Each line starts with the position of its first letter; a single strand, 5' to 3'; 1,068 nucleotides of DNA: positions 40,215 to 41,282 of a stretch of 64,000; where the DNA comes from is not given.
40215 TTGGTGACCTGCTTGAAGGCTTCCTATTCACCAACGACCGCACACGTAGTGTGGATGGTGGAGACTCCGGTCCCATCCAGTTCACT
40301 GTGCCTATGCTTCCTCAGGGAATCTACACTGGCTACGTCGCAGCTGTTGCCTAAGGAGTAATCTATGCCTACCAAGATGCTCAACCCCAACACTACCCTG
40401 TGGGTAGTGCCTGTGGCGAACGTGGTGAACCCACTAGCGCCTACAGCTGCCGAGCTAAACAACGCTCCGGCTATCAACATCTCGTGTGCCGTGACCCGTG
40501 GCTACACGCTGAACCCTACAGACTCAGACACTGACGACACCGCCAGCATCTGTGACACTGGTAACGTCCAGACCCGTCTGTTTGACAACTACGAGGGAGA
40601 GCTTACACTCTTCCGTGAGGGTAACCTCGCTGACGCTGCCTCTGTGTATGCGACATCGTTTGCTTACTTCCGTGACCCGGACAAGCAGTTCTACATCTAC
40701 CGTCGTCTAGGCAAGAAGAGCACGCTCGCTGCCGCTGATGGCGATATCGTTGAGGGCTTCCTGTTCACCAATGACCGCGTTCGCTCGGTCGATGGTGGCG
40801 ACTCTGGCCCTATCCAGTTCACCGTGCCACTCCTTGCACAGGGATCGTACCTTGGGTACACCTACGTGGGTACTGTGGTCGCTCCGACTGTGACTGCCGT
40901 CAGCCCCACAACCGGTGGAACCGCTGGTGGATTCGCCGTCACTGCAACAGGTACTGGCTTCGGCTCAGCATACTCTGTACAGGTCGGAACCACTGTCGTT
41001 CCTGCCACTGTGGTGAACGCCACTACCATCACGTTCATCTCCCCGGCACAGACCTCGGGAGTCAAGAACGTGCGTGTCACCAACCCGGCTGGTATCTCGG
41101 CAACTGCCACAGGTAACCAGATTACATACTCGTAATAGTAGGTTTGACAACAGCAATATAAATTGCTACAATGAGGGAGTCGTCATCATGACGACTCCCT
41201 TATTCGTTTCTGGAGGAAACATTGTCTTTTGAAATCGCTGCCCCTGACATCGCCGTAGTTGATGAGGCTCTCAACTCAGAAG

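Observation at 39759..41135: Tandemly duplicated major tail protein genes, the second with an Ig-like extension, behind their own extended -10 promoter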

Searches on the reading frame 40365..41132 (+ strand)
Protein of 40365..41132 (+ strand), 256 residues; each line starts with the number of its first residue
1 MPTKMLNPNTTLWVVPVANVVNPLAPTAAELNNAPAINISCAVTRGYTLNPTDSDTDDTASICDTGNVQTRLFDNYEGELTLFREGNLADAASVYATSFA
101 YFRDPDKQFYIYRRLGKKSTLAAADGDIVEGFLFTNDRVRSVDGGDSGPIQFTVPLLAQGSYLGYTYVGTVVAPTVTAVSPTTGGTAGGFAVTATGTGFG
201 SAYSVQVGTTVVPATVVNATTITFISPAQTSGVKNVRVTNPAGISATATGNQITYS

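Call 4: search_protein_families(library=pfam, proteins=[window:40365-41132:+], max_evalue=0.01)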
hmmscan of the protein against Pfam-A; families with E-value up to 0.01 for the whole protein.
window:40365-41132:+ (256 aa): 2 families
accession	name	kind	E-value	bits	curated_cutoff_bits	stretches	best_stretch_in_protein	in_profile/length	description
PF25595.1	Phage_TTP_16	-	4.7e-32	111.6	27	1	5-168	8-164/167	Phage tail tube protein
PF01833.30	TIG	-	2.8e-11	43.7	20.9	1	174-255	1-84/84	IPT/TIG domain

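Call 5: search_protein_families(library=phrogs, proteins=[window:40365-41132:+], max_evalue=0.001)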
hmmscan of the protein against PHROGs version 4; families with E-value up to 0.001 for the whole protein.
window:40365-41132:+ (256 aa): 1 family
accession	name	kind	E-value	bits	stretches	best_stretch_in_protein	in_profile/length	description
phrog_2491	-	tail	8e-38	130.9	1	1-164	5-164/171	major tail protein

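Call 7: search_dna_similar(query=window:40365-41132:+, collection=phages, mode=protein, max_rows=60, rows=spread)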
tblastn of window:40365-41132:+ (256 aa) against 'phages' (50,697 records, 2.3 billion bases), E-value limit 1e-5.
Records with a match: 29; places in all: 45; records where one place covers at least 80% of the query: 0.
Best place of each record, by identity: 60-80% 1; <60% 28.
By first word of the organism name: Arthrobacter 15; Streptomyces 7; Curtobacterium 3; Clavibacter 2; Stenotrophomonas 1; Pseudanabaena 1.
By host as written in the record: Arthrobacter sp. ATCC 21022 15; Streptomyces lividans JI 1326 4; Curtobacterium flaccumfaciens NRRL B-729 SEA 2; Streptomyces scabiei RL-34 2; Clavibacter michiganensis subsp. michiganensis 2; Curtobacterium flaccumfaciens NRRL B-59340 1; Stenotrophomonas maltophilia Jojan 1; Pseudanabaena sp. 1; and 1 more.
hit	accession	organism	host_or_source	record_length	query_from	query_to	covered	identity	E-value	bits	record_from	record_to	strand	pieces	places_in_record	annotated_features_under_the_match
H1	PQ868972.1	Curtobacterium phage Yappy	Curtobacterium flaccumfaciens NRRL ...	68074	4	162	62%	64.2%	1e-50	182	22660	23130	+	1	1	64: major tail protein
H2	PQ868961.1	Curtobacterium phage Commonplace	Curtobacterium flaccumfaciens NRRL ...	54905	4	163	63%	54.0%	3e-34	135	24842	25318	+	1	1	45: major tail protein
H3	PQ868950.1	Curtobacterium phage Nonagon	Curtobacterium flaccumfaciens NRRL ...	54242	4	163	63%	53.4%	3e-34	135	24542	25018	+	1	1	44: major tail protein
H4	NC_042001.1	Arthrobacter phage Molivia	Arthrobacter sp. ATCC 21022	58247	4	160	61%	51.6%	2e-29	121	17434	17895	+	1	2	37: major tail protein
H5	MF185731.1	Arthrobacter phage Molivia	Arthrobacter sp. ATCC 21022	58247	4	160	61%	51.6%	2e-29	121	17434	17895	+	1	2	37: hypothetical protein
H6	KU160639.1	Arthrobacter phage Anansi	Arthrobacter sp. ATCC 21022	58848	4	160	61%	49.0%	2e-26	113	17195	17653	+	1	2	33: hypothetical protein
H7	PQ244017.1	Arthrobacter phage Amavida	Arthrobacter sp. ATCC 21022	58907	4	160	61%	49.0%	2e-26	113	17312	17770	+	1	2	36: major tail protein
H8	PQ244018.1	Arthrobacter phage Heylee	Arthrobacter sp. ATCC 21022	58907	4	160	61%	49.0%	2e-26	113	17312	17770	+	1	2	36: hypothetical protein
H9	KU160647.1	Arthrobacter phage Gorgeous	Arthrobacter sp. ATCC 21022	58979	4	160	61%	49.0%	2e-26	113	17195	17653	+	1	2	33: hypothetical protein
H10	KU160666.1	Arthrobacter phage SorJuana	Arthrobacter sp. ATCC 21022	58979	4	160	61%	49.0%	2e-26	113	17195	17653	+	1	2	33: hypothetical protein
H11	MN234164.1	Arthrobacter phage Yeezus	Arthrobacter sp. ATCC 21022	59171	4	160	61%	49.0%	2e-26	113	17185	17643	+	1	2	32: hypothetical protein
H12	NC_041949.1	Arthrobacter phage Amigo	Arthrobacter sp. ATCC 21022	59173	4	160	61%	49.0%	2e-26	113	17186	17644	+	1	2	33: major tail protein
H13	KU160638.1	Arthrobacter phage Amigo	Arthrobacter sp. ATCC 21022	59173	4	160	61%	49.0%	2e-26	113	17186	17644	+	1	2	33: hypothetical protein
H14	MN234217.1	Arthrobacter phage Ichor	Arthrobacter sp. ATCC 21022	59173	4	160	61%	49.0%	2e-26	113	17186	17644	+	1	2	32: hypothetical protein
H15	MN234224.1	Arthrobacter phage Jaek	Arthrobacter sp. ATCC 21022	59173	4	160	61%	49.0%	2e-26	113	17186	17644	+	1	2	32: hypothetical protein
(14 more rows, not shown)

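Call 8: get_annotated_region(hit=H1, flank=4000)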
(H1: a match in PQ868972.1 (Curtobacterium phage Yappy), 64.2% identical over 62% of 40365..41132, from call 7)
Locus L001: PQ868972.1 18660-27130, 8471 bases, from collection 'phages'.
description: Curtobacterium phage Yappy, complete genome.
organism: Curtobacterium phage Yappy (NCBI taxid 3399735)
taxonomy: Viruses; Duplodnaviria; Heunggongvirae; Uroviricota; Caudoviricetes
host: Curtobacterium flaccumfaciens NRRL B-59340; source: soil; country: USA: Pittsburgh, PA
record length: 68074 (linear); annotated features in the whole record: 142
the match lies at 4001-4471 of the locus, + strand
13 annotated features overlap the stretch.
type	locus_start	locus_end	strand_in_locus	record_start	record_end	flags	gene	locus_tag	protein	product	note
CDS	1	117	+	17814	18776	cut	55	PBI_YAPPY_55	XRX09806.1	capsid maturation protease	-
CDS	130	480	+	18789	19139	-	56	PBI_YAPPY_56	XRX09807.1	hypothetical protein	-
CDS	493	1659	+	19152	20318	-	57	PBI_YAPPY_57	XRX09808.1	major capsid protein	-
CDS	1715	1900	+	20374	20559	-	58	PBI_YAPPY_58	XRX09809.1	hypothetical protein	-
CDS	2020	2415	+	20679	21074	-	59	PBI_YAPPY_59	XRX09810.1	hypothetical protein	-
CDS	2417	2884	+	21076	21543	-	60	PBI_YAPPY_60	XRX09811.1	head-to-tail adaptor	-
CDS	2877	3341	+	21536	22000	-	61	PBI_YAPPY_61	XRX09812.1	hypothetical protein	-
CDS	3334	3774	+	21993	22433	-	62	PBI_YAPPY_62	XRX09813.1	hypothetical protein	-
CDS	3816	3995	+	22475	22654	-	63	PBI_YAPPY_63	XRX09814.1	hypothetical protein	-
CDS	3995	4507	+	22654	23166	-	64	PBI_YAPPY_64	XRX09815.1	major tail protein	-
CDS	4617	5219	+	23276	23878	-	65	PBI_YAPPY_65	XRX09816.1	tail assembly chaperone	-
CDS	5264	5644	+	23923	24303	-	66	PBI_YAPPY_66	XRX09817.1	hypothetical protein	-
CDS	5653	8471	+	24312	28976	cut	67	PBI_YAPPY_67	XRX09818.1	tape measure protein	-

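Call 9: get_annotated_region(hit=H12, flank=4000)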
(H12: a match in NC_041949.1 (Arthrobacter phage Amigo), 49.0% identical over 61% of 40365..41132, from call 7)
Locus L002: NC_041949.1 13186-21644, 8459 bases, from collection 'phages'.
description: Arthrobacter phage Amigo, complete genome.
organism: Arthrobacter phage Amigo (NCBI taxid 1772291)
taxonomy: Viruses; Duplodnaviria; Heunggongvirae; Uroviricota; Caudoviricetes; Amigovirus; Amigovirus amigo
host: Arthrobacter sp. ATCC 21022; source: garden soil; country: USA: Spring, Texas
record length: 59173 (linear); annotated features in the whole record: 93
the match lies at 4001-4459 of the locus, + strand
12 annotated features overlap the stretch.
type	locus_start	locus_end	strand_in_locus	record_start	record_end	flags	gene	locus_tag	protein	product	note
CDS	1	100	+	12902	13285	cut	25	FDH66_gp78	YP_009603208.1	head decoration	-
CDS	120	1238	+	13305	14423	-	26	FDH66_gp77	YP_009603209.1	head maturation protease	-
CDS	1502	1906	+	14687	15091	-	27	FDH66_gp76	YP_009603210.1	hypothetical protein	-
CDS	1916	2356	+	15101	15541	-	28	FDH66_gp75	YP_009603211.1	hypothetical protein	-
CDS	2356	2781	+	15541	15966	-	29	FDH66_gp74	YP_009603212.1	hypothetical protein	-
CDS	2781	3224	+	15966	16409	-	30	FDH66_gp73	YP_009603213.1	hypothetical protein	-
CDS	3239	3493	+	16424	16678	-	31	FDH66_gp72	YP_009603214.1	hypothetical protein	-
CDS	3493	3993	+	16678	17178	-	32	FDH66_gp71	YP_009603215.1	major tail protein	-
CDS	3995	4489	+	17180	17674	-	33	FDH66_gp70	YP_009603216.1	major tail protein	-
CDS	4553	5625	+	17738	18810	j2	35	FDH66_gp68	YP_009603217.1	tail assembly chaperone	-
CDS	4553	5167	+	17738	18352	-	34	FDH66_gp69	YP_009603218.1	tail assembly chaperone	-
CDS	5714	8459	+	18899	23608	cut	36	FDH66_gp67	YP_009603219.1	tail length tape measure protein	-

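Call 10: get_annotated_region(hit=H4, flank=4000)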
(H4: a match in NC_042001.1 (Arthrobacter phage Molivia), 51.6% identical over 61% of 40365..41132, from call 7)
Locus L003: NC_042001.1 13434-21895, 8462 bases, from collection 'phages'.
description: Arthrobacter phage Molivia, complete genome.
organism: Arthrobacter phage Molivia (NCBI taxid 2015839)
taxonomy: Viruses; Duplodnaviria; Heunggongvirae; Uroviricota; Caudoviricetes; Amigovirus; Amigovirus molivia
host: Arthrobacter sp. ATCC 21022; source: soil; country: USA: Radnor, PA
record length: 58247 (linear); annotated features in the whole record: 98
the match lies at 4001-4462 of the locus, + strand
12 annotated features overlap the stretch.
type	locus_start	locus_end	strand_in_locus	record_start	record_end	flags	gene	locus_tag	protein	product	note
CDS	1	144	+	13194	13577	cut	29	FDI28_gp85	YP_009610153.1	head decoration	-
CDS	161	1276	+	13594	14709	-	30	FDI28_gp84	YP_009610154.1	head maturation protease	-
CDS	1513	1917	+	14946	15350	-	31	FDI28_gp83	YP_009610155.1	hypothetical protein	-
CDS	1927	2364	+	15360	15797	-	32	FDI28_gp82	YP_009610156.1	hypothetical protein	-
CDS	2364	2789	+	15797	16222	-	33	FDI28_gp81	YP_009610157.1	hypothetical protein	-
CDS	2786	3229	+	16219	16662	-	34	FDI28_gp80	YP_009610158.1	hypothetical protein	-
CDS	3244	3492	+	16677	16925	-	35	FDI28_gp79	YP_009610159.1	hypothetical protein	-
CDS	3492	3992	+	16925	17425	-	36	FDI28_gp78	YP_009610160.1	major tail protein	-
CDS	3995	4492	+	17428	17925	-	37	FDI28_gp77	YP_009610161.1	major tail protein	-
CDS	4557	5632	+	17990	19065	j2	39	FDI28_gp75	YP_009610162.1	tail assembly chaperone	-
CDS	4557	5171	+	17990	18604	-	38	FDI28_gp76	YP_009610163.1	tail assembly chaperone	-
CDS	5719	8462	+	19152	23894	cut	40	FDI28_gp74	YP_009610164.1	tail length tape measure protein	-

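Call 11: get_annotated_region(hit=H2, flank=4000)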
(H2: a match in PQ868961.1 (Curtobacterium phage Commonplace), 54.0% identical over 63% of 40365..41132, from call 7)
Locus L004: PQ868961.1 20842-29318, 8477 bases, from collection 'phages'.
description: Curtobacterium phage Commonplace, complete genome.
organism: Curtobacterium phage Commonplace (NCBI taxid 3399700)
taxonomy: Viruses; Duplodnaviria; Heunggongvirae; Uroviricota; Caudoviricetes
host: Curtobacterium flaccumfaciens NRRL B-729 SEA; source: soil; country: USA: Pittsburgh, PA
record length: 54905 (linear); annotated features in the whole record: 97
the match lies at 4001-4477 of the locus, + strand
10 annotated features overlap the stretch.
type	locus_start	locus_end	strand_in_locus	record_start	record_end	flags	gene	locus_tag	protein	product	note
CDS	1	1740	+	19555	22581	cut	39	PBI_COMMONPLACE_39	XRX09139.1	minor tail protein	pyocin knob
CDS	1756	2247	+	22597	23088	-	40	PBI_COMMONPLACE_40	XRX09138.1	hypothetical protein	-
CDS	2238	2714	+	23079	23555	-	41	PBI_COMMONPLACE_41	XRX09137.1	head-to-tail stopper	-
CDS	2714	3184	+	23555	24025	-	42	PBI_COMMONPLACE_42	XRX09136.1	hypothetical protein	-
CDS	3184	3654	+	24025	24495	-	43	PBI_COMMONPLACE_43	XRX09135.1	tail terminator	-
CDS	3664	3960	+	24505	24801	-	44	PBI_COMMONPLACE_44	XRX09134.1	DNA binding protein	-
CDS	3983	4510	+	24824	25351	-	45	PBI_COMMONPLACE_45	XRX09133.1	major tail protein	-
CDS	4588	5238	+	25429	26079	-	46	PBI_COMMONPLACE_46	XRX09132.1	tail assembly chaperone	-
CDS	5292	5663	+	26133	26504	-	47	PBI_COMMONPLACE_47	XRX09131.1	tail assembly chaperone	-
CDS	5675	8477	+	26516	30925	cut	48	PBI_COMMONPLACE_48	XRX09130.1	tape measure protein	-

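Call 15: find_homologous_proteins(query=window:40365-41132:+)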
Query window:40365-41132:+ (256 aa): 281 proteins with E <= 0.001 among 2362 candidates; the best 120 are listed.
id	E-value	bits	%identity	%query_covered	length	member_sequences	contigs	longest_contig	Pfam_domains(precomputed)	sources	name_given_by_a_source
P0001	2.3e-157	540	100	98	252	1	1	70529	PF01833.31,PF25595.2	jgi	jgi:hypothetical protein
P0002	8.9e-142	489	88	100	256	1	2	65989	PF01833.31,PF25595.2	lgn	-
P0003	5.4e-136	470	85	100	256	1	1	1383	PF01833.31,PF25595.2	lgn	-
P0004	6.6e-134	463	82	100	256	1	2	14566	PF01833.31,PF25595.2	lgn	-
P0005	1.5e-128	446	81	100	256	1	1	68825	PF01833.31,PF25595.2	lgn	-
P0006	1.2e-127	443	82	100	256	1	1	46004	PF01833.31,PF25595.2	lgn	-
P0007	9.0e-127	440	80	100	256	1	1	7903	PF01833.31,PF25595.2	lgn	-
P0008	1.5e-125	436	79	100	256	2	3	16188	PF01833.31,PF25595.2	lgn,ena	-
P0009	2.4e-125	435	79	100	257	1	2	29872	PF01833.31,PF25595.2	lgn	-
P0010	3.8e-123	428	78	100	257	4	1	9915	PF01833.31,PF25595.2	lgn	-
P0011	1.4e-122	426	78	100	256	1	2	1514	PF01833.31,PF25595.2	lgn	-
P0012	2.4e-122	425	79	100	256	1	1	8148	PF01833.31,PF25595.2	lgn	-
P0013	2.7e-122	425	78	100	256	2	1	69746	PF01833.31,PF25595.2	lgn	-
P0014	5.2e-120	418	75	100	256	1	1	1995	PF01833.31,PF25595.2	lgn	-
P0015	7.2e-120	417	76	100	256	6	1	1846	PF01833.31,PF25595.2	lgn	-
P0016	1.8e-119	416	76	100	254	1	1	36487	PF01833.31,PF25595.2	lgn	-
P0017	1.8e-118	413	76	100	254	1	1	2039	PF01833.31,PF25595.2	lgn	-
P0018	1.6e-117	410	75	100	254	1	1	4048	PF01833.31,PF25595.2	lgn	-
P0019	3.1e-117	409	74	100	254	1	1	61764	PF01833.31,PF25595.2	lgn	-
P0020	3.9e-116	405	74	100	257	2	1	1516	PF01833.31,PF25595.2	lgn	-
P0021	2.4e-115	402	73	100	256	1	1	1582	PF01833.31,PF25595.2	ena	-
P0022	4.4e-115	402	73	100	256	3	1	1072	PF01833.31,PF25595.2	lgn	-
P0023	9.0e-115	401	73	100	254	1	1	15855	PF01833.31,PF25595.2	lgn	-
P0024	9.5e-115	400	73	100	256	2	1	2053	PF01833.31,PF25595.2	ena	-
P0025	1.1e-114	400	74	100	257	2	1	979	PF01833.31,PF25595.2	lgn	-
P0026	2.9e-114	399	74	100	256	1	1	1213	PF01833.31,PF25595.2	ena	-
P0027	1.7e-113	396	73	99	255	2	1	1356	PF01833.31,PF25595.2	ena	-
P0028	1.3e-112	393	73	100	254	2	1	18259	PF01833.31,PF25595.2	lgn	-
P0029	2.1e-112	393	73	100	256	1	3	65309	PF01833.31,PF25595.2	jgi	jgi:hypothetical protein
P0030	3.7e-112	392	70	100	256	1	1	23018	PF01833.31,PF25595.2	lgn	-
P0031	3.8e-112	392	73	98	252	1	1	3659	PF01833.31,PF25595.2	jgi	jgi:hypothetical protein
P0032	5.1e-112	392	73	100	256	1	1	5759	PF01833.31,PF25595.2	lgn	-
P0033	6.0e-112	391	71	100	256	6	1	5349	PF01833.31,PF25595.2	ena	-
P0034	9.8e-112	391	71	100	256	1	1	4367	PF01833.31,PF25595.2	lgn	-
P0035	1.9e-111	390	70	100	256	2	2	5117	PF01833.31,PF25595.2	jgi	-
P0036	4.1e-111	389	72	100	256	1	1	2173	PF01833.31,PF25595.2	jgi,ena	-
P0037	2.8e-110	386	71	100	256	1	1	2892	PF01833.31,PF25595.2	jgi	jgi:hypothetical protein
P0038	6.0e-110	385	73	100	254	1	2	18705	PF01833.31,PF25595.2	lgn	-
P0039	1.3e-109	384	69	100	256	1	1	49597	PF01833.31,PF25595.2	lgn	-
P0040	2.8e-108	379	69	100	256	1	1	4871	PF01833.31,PF25595.2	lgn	-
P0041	3.0e-108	379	71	100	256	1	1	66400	PF01833.31,PF25595.2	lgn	-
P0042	5.1e-108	378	69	100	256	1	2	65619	PF01833.31,PF25595.2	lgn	-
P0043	8.7e-108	378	68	100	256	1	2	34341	PF01833.31,PF25595.2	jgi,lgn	jgi:hypothetical protein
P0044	1.1e-107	377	69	100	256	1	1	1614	PF01833.31,PF25595.2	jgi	jgi:hypothetical protein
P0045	1.1e-107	377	70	100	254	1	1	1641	PF01833.31,PF25595.2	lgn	-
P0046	1.2e-107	377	71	100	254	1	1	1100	PF01833.31,PF25595.2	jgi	jgi:hypothetical protein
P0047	3.3e-107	376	71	100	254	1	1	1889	PF01833.31,PF25595.2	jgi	jgi:hypothetical protein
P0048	7.5e-106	371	72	100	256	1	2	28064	PF01833.31,PF25595.2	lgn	-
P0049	2.4e-105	370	69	100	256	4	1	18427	PF01833.31,PF25595.2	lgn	-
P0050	2.5e-105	370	69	100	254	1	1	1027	PF01833.31,PF25595.2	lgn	-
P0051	2.3e-103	363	68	100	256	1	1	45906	PF01833.31,PF25595.2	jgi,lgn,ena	-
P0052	2.1e-102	360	68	99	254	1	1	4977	PF01833.31,PF25595.2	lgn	-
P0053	2.9e-101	356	66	100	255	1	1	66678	PF01833.31,PF25595.2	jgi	jgi:hypothetical protein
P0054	6.6e-85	303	80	64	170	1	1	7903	PF25595.2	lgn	-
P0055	2.9e-84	301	80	66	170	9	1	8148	PF25595.2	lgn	-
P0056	4.8e-83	297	79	68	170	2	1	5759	PF25595.2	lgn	-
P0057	3.7e-82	294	78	64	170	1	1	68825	PF25595.2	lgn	-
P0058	1.2e-81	292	77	66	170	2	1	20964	PF25595.2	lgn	-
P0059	2.6e-81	291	78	64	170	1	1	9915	PF25595.2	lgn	-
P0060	3.1e-81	291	58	96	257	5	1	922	PF01833.31,PF25595.2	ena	-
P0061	2.7e-80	288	78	64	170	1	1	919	PF25595.2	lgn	-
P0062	4.5e-79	284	78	64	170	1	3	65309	PF25595.2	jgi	jgi:hypothetical protein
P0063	7.6e-79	283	76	68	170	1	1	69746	PF25595.2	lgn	-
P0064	1.3e-78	282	76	64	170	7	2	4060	PF25595.2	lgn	-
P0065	1.5e-78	282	75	64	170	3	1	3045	PF25595.2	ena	-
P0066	2.3e-78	281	77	64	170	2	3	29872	PF25595.2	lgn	-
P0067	2.8e-78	281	76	64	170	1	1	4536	PF25595.2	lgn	-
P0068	3.5e-78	281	76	64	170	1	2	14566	PF25595.2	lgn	-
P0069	8.8e-78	279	76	64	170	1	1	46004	PF25595.2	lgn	-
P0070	1.6e-77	279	74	64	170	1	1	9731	PF25595.2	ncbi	-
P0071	1.6e-77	279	75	64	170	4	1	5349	PF25595.2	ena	-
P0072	2.2e-77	278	76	66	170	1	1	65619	PF25595.2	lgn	-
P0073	4.0e-77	277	74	66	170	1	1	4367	PF25595.2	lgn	-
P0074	5.1e-77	277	56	96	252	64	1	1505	PF01833.31,PF25595.2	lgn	-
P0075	9.0e-77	276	75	68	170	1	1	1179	PF25595.2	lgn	-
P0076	9.7e-77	276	75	64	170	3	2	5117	PF25595.2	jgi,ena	-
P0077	1.2e-76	276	75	64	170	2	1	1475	PF25595.2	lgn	-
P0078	1.5e-76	275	76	63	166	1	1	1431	PF25595.2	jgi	jgi:hypothetical protein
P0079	1.5e-76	275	74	64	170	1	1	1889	PF25595.2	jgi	jgi:hypothetical protein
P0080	2.1e-76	275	75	64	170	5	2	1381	PF25595.2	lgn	-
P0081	3.0e-76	274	55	96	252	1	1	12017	PF01833.31,PF25595.2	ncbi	-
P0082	3.1e-76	274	74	66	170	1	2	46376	PF25595.2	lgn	-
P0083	4.4e-76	274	73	66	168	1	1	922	PF25595.2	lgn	-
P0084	1.0e-75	273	76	66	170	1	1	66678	PF25595.2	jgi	jgi:hypothetical protein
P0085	1.0e-75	273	73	64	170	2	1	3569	PF25595.2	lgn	-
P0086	1.3e-75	272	54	96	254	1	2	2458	PF01833.31,PF25595.2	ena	-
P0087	1.4e-75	272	73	64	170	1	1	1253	PF25595.2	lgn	-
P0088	1.7e-75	272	70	67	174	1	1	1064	PF25595.2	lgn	-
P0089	4.1e-75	271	73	64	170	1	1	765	PF25595.2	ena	-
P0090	4.2e-75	271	72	64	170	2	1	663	PF25595.2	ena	-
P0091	5.9e-75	270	74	64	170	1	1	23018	PF25595.2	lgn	-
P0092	6.9e-75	270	55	95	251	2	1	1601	PF01833.31,PF25595.2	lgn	-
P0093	8.0e-75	270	53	96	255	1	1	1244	PF01833.31,PF25595.2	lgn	-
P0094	1.4e-74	269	72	64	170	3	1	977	PF25595.2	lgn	-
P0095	1.8e-74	269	53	96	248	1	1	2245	PF01833.31,PF25595.2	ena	-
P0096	3.6e-74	268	50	96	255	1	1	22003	PF01833.31,PF25595.2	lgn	-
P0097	3.7e-74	268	56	91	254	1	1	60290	PF01833.31,PF25595.2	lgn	-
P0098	4.7e-74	267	53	96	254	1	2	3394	PF01833.31,PF25595.2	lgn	-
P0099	4.8e-74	267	73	66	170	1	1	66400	PF25595.2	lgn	-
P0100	5.4e-74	267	71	66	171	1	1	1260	PF25595.2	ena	-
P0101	7.5e-74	267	55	96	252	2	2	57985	PF01833.31,PF25595.2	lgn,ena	-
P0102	7.8e-74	267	54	96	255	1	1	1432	PF01833.31,PF25595.2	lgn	-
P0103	1.3e-73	266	70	66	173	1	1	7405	PF25595.2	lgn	-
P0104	2.7e-73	265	70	66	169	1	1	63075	PF25595.2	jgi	jgi:hypothetical protein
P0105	2.8e-73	265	71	66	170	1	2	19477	PF25595.2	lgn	-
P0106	4.3e-73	264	53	95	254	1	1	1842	PF01833.31,PF25595.2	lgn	-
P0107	4.8e-73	264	70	66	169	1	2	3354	PF25595.2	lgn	-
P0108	9.5e-73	263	70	66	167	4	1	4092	PF25595.2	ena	-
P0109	1.4e-72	262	70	66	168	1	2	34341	PF25595.2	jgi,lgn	jgi:hypothetical protein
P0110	1.5e-72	262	56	95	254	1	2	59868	PF01833.31,PF25595.2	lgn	-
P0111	1.8e-72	262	73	63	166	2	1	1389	PF25595.2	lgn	-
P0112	2.1e-72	262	73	64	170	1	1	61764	PF25595.2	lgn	-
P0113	2.1e-72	262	71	66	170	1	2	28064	PF25595.2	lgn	-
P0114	2.6e-72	262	56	91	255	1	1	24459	PF01833.31,PF25595.2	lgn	-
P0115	3.2e-72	261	54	96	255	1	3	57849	PF01833.31,PF25595.2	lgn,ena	-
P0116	6.6e-72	260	52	96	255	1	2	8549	PF01833.31,PF25595.2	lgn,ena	-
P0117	9.1e-72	260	70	67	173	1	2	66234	PF25595.2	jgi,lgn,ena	-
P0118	9.3e-72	260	55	91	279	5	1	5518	PF01833.31,PF25595.2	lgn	-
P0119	1.2e-71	259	69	66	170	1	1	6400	PF25595.2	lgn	-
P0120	4.6e-71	257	70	67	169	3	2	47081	PF25595.2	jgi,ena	-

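Call 18: find_related_loci(query=window:40365-41132:+, collection=viral_contigs, flank=3000)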
Query window:40365-41132:+ (256 aa) in viral_contigs; peptide patterns used: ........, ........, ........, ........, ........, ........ (x = any residue, [..] = any of these).
11 stretches matched a pattern; 1 encode a relative of the query (tblastn E <= 1e-3); 1 distinct loci.
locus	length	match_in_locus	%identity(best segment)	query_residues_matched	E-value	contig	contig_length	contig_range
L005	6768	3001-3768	68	1-256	5e-113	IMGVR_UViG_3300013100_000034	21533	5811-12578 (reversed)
